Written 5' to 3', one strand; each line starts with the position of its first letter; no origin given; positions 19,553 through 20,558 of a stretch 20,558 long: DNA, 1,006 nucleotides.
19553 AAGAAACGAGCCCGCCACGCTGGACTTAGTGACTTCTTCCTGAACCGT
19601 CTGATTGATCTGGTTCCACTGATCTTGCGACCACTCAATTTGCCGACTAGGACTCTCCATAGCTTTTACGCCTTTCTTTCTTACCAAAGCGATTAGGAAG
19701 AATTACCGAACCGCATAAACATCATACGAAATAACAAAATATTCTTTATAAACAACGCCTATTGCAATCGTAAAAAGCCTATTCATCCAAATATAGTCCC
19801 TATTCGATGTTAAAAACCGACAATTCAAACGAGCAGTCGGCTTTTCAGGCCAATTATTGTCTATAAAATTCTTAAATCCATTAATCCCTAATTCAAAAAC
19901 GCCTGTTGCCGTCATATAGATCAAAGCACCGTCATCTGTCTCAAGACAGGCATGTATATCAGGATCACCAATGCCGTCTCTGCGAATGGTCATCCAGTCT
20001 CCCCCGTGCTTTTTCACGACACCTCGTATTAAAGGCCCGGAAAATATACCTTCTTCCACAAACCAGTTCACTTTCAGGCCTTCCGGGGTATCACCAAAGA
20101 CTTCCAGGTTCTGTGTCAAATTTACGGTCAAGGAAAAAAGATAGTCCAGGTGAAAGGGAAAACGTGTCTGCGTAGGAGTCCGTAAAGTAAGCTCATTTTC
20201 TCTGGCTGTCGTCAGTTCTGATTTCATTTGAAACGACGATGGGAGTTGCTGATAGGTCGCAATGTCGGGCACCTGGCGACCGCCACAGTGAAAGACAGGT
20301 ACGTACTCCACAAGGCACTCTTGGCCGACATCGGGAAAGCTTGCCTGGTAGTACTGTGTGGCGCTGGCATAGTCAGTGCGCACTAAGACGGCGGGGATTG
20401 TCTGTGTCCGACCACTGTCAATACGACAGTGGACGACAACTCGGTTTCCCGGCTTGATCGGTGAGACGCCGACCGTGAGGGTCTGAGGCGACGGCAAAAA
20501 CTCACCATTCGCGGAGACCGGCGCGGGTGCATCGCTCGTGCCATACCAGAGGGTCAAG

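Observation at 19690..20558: Composite ORF upstream of the encapsulin gene: AT-rich DUF3237 cassette fused in-frame to a GC-rich leader, with a sharp compositional boundary at an internal ATG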

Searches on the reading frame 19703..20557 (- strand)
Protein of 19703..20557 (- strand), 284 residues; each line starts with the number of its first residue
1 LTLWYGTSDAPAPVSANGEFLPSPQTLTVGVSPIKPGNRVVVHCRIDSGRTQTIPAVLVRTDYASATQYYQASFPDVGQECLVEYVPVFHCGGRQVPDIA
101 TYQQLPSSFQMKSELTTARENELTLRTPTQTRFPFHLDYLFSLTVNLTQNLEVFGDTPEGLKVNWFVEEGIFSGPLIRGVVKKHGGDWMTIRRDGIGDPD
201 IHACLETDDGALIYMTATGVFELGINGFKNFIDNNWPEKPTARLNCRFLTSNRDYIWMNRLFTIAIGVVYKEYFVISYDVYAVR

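Call 6: search_protein_families(library=pfam, proteins=[window:19703-20557:-], max_evalue=0.01)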
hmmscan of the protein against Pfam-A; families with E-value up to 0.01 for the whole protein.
window:19703-20557:- (284 aa): 1 family
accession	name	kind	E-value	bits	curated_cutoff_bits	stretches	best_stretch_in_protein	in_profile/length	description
PF11578.13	DUF3237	-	8.8e-25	87.6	24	1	136-283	2-149/149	Protein of unknown function (DUF3237)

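Call 9: search_protein_families(library=ncbifam, proteins=[window:19703-20557:-], max_evalue=0.01)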
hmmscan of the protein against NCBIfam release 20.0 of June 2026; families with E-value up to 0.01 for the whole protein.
window:19703-20557:- (284 aa): 2 families
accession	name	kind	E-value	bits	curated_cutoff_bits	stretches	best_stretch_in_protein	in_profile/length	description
NF002045.0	PRK00872.1-1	equivalog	2.5e-08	33.7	246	1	138-275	8-146/153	hypothetical protein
NF002047.0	PRK00872.1-4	equivalog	0.0001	22.1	286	1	137-262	34-161/181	hypothetical protein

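Call 12: find_homologous_proteins(query=window:19703-20557:-, max_evalue=0.001)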
Query window:19703-20557:- (284 aa): 37 proteins with E <= 0.001 among 419 candidates.
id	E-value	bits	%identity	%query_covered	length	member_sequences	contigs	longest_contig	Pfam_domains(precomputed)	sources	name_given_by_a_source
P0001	5.3e-195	664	100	100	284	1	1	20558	PF11578.14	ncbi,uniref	ncbi:DUF3237 domain-containing protein, partial [Armatimonas sp.]|uniref:DUF3237 domain-containing p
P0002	5.1e-149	513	78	100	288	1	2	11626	PF11578.14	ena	-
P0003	8.3e-102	358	55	100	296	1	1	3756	PF11578.14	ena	-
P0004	4.6e-81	290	48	100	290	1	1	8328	PF11578.14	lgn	-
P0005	1.0e-80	289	48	100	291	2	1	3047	PF11578.14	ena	-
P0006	2.6e-78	281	45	100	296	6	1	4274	PF11578.14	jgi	-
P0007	5.4e-78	280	45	100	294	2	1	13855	PF11578.14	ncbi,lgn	-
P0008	2.0e-76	275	46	100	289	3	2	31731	PF11578.14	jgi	jgi:hypothetical protein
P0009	4.3e-76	274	46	100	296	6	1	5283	PF11578.14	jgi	jgi:Protein of unknown function (DUF3237)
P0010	5.4e-75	270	46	100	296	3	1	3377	PF11578.14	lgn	-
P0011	8.6e-75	270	44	100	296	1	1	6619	PF11578.14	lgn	-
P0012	2.5e-71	258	45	100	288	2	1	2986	PF11578.14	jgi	jgi:hypothetical protein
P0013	3.0e-69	251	43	100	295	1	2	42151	PF11578.14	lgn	-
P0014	3.3e-69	251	45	100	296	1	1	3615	PF11578.14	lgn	-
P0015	4.5e-68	248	42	99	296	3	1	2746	PF11578.14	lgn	-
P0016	5.2e-68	247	42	100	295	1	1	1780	PF11578.14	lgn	-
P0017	5.4e-66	241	42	100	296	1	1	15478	PF11578.14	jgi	jgi:hypothetical protein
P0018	1.2e-65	240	41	100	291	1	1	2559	PF11578.14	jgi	jgi:hypothetical protein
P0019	6.5e-64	234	42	100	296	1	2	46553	PF11578.14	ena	-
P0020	9.7e-64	233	41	100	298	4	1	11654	PF11578.14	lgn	-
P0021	8.0e-63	230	43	100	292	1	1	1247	PF11578.14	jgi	jgi:Protein of unknown function (DUF3237)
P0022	2.5e-62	229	41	100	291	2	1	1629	PF11578.14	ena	-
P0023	4.7e-61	225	42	100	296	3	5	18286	PF11578.14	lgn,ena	-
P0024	4.6e-60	221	42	99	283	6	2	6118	PF11578.14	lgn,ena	-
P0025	1.5e-59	220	40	100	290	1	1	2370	PF11578.14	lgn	-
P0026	1.7e-59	219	40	100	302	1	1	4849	PF11578.14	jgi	jgi:Protein of unknown function (DUF3237)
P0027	3.0e-54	202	40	100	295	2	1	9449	PF11578.14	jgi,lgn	jgi:hypothetical protein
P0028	2.5e-53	199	38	100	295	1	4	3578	PF11578.14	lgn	-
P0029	1.9e-52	196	37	100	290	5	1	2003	PF11578.14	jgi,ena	-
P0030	3.8e-51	192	40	86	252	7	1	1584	PF11578.14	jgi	jgi:hypothetical protein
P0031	5.6e-42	162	50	56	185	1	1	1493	PF11578.14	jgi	jgi:hypothetical protein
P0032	5.1e-37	146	32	89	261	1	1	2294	PF11578.14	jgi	jgi:hypothetical protein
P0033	6.6e-30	122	40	57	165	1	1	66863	PF11578.14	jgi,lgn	jgi:hypothetical protein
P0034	9.8e-30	122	39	54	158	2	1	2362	PF11578.14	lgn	-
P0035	2.9e-13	68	34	51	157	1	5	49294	PF11578.14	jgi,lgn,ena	-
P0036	5.0e-12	64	34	53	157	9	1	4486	PF11578.14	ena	-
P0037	1.5e-5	42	35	41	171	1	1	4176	PF11578.14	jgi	jgi:hypothetical protein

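Call 14: find_encoding_contigs(protein=P0002, flank=10000, max_places=3)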
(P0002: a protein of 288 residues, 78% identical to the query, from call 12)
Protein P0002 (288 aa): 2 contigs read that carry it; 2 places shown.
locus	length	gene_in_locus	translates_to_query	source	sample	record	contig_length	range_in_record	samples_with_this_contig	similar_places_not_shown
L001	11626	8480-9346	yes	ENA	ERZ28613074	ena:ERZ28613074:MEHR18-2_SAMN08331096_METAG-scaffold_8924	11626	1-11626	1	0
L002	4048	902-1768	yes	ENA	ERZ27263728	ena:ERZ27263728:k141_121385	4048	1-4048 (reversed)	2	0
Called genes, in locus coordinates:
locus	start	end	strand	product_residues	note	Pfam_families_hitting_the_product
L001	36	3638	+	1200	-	PF02463:SMC_N, PF13175:AAA_15, PF13304:AAA_21, PF13476:AAA_23, PF13555:AAA_29 (weak), PF06470:SMC_hinge, PF13304:AAA_21 (weak)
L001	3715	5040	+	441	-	PF01011:PQQ (faint), PF13360:PQQ_2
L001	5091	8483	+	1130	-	PF00211:Guanylate_cyc, PF13191:AAA_16, PF13401:AAA_22 (faint), PF07719:TPR_2 (faint), PF17874:TPR_MalT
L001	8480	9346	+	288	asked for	PF11578:DUF3237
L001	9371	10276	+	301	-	PF04454:Linocin_M18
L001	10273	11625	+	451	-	?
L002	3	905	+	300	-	?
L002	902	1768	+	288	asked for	PF11578:DUF3237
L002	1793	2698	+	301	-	PF04454:Linocin_M18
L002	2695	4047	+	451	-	?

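Call 18: find_encoding_contigs(protein=P0008, flank=8000, max_places=2)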
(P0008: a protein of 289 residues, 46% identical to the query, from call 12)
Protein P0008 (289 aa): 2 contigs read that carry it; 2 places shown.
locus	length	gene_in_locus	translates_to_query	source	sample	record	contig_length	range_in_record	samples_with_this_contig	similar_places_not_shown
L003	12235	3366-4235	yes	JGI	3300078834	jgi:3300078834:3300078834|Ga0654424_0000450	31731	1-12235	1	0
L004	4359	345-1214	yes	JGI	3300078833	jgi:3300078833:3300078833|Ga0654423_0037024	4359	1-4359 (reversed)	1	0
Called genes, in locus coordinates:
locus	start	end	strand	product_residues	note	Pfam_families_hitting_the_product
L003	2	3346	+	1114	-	?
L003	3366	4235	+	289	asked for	PF11578:DUF3237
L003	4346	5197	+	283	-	PF04454:Linocin_M18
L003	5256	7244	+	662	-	PF01266:DAO (weak), PF01593:Amino_oxidase, PF06100:MCRA (faint), PF07992:Pyr_redox_2 (faint), PF13450:NAD_binding_8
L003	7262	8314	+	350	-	PF00348:polyprenyl_synt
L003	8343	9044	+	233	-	-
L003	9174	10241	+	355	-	PF01820:Dala_Dala_lig_N, PF02222:ATP-grasp, PF07478:Dala_Dala_lig_C, PF02786:CPSase_L_D2 (weak)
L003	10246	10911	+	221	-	-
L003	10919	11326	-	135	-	-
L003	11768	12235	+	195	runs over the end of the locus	PF11181:YflT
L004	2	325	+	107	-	?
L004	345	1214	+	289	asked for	PF11578:DUF3237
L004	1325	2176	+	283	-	PF04454:Linocin_M18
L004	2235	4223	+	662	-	PF01266:DAO (weak), PF01593:Amino_oxidase, PF06100:MCRA (faint), PF07992:Pyr_redox_2 (faint), PF13450:NAD_binding_8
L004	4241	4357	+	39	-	?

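Call 19: find_encoding_contigs(protein=P0013, flank=8000, max_places=2)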
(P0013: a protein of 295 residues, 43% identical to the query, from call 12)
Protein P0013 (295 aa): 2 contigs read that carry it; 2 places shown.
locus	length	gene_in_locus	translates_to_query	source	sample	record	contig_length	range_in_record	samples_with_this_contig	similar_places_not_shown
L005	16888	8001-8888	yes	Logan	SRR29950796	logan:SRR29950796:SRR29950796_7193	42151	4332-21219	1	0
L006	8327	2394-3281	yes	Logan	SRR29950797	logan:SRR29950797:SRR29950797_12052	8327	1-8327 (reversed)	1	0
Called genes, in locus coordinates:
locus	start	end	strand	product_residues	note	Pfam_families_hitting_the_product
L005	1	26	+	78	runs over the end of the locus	-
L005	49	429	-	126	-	PF00072:Response_reg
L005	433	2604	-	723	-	PF01590:GAF, PF13185:GAF_2, PF13492:GAF_3 (weak), PF00989:PAS, PF08448:PAS_4, PF13426:PAS_9, PF00512:HisKA, PF02518:HATPase_c, +2 more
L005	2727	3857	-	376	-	PF02572:CobA_CobO_BtuR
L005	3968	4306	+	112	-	-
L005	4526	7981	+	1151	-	PF00211:Guanylate_cyc, PF13191:AAA_16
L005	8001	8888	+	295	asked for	PF11578:DUF3237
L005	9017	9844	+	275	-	PF04454:Linocin_M18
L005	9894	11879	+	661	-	PF01266:DAO (weak), PF01593:Amino_oxidase, PF06100:MCRA (faint), PF07992:Pyr_redox_2 (faint), PF12831:FAD_oxidored (faint), PF13450:NAD_binding_8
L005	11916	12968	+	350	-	PF00348:polyprenyl_synt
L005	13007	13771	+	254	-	-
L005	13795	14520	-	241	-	-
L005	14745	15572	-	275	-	PF01507:PAPS_reduct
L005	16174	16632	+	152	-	PF02814:UreE_N, PF05194:UreE_C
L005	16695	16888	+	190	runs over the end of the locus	PF05685:Uma2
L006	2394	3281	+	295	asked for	PF11578:DUF3237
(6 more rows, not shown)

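Call 20: find_encoding_contigs(protein=P0019, flank=8000, max_places=2)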
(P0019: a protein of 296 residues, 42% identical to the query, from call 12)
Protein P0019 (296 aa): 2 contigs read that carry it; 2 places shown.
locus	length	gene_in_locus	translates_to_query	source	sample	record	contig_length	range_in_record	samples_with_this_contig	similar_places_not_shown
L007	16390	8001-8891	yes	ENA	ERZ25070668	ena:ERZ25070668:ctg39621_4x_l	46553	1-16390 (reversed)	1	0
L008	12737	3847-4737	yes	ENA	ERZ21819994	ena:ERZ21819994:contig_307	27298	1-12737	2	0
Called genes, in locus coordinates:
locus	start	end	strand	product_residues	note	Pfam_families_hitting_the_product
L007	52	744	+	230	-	-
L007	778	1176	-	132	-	PF01124:MAPEG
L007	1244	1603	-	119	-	PF20065:DUF6464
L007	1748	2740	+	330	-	PF00561:Abhydrolase_1 (weak), PF12146:Hydrolase_4, PF12697:Abhydrolase_6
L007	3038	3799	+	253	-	PF00072:Response_reg, PF00486:Trans_reg_C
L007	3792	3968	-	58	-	-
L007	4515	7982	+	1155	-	PF00211:Guanylate_cyc, PF13191:AAA_16, PF13424:TPR_12 (faint)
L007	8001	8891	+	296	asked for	PF11578:DUF3237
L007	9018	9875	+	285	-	PF04454:Linocin_M18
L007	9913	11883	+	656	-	PF01266:DAO (weak), PF01593:Amino_oxidase, PF06100:MCRA (faint), PF07992:Pyr_redox_2 (faint), PF12831:FAD_oxidored (faint), PF13450:NAD_binding_8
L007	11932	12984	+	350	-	PF00348:polyprenyl_synt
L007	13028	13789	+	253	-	-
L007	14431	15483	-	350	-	PF00890:FAD_binding_2 (weak), PF01266:DAO (weak), PF01494:FAD_binding_3 (faint), PF04820:Trp_halogenase, PF07992:Pyr_redox_2, PF12831:FAD_oxidored, PF13450:NAD_binding_8 (faint)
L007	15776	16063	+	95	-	PF12088:DUF3565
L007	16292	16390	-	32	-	?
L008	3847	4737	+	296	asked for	PF11578:DUF3237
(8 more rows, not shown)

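Call 21: find_encoding_contigs(protein=P0003, flank=8000, max_places=2)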
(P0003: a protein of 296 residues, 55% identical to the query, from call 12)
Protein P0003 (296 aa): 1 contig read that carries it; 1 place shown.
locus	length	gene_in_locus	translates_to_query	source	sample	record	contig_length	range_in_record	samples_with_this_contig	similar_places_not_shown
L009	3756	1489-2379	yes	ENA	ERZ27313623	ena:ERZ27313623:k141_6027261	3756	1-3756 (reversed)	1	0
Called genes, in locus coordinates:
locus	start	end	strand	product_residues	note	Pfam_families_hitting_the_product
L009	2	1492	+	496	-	?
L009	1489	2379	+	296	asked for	PF11578:DUF3237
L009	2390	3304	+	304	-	PF04454:Linocin_M18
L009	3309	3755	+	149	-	?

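Call 43: predict_structure(alignment_id=A1)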
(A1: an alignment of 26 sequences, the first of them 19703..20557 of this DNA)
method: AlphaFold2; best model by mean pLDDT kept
length: 284 residues; sequences in the alignment: 26
mean_pLDDT: 90.2   pTM: 0.55
mean pLDDT of the five models: 90.2, 89.9, 89.1, 88.9, 88.4
residues with pLDDT >= 90: 216; 70-90: 48; 50-70: 7; < 50: 13
segments of 3 or more residues with pLDDT < 50: 117-129
pLDDT, mean of each block of 10 residues (from residue 1): 96 84 92 96 94 95 97 89 96 92 92 61 45 83 93 89 93 97 87 94 96 96 93 92 96 97 95 93 94
secondary structure, 60 per line:
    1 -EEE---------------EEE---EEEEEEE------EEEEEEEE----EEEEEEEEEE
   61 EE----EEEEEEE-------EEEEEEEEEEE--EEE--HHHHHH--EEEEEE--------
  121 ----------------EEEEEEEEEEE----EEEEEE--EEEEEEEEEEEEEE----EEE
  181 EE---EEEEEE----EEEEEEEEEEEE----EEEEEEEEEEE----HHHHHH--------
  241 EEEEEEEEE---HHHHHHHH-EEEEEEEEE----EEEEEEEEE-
elements in order: E2-4 E20-22 E26-32 E39-46 E51-62 E67-73 E81-91 E94-96 H99-104 E107-112 E137-147 E152-157 E160-173 E178-182 E186-191 E196-207 E212-222 H227-232 E241-249 H253-260 E262-270 E275-283

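Call 47: fold_search(model_id=the predicted structure, library=pdb)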
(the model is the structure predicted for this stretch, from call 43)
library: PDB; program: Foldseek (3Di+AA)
matches with E <= 10: 1225; with E <= 0.001: 23
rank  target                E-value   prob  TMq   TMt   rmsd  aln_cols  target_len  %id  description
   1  4pux                  4.8e-11  1.00  0.45  0.78   4.8       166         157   25  Crystal structure of a beta-barrel like protein (ABAYE2633) from Acinetobacter baumannii AYE at 1.43 A resolution (released 2014-06-18)
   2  3c5o_A                7.9e-10  1.00  0.47  0.86   3.9       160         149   22  Crystal structure of the conserved protein of unknown function RPA1785 from Rhodopseudomonas palustris (released 2008-02-19)
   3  3c5o_D                1.2e-09  1.00  0.48  0.87   2.7       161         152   22  Crystal structure of the conserved protein of unknown function RPA1785 from Rhodopseudomonas palustris (released 2008-02-19)
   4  3c5o_B                1.8e-09  1.00  0.48  0.86   3.1       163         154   21  Crystal structure of the conserved protein of unknown function RPA1785 from Rhodopseudomonas palustris (released 2008-02-19)
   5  3g7g_B                2.6e-09  1.00  0.47  0.89   2.8       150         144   20  Crystal structure of the protein with unknown function from Clostridium acetobutylicum ATCC 824 (released 2009-03-17)
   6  3g7g_A                3.0e-09  1.00  0.48  0.90   1.9       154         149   19  Crystal structure of the protein with unknown function from Clostridium acetobutylicum ATCC 824 (released 2009-03-17)
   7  3g7g_G                3.0e-09  1.00  0.46  0.87   2.7       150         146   20  Crystal structure of the protein with unknown function from Clostridium acetobutylicum ATCC 824 (released 2009-03-17)
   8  3g7g_H                3.4e-09  1.00  0.48  0.87   2.6       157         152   19  Crystal structure of the protein with unknown function from Clostridium acetobutylicum ATCC 824 (released 2009-03-17)
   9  3g7g_F                3.7e-09  1.00  0.47  0.87   3.3       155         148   21  Crystal structure of the protein with unknown function from Clostridium acetobutylicum ATCC 824 (released 2009-03-17)
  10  3g7g_D                4.1e-09  1.00  0.48  0.90   1.9       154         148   19  Crystal structure of the protein with unknown function from Clostridium acetobutylicum ATCC 824 (released 2009-03-17)
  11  3c5o_C                4.1e-09  1.00  0.47  0.86   2.8       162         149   22  Crystal structure of the conserved protein of unknown function RPA1785 from Rhodopseudomonas palustris (released 2008-02-19)
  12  3g7g_C                1.1e-08  1.00  0.46  0.87   2.4       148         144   21  Crystal structure of the protein with unknown function from Clostridium acetobutylicum ATCC 824 (released 2009-03-17)
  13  3g7g_E                2.6e-08  1.00  0.44  0.89   3.2       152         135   20  Crystal structure of the protein with unknown function from Clostridium acetobutylicum ATCC 824 (released 2009-03-17)
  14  6jjs                  1.7e-06  1.00  0.37  0.76   4.1       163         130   24  Crystal structure of an enzyme from Penicillium herquei in condition2 (released 2020-01-01)
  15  9m2z                  1.7e-06  1.00  0.37  0.69   6.0       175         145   16  Crystal structure of an DUF3237 protein from Aspergillus (released 2025-04-09)
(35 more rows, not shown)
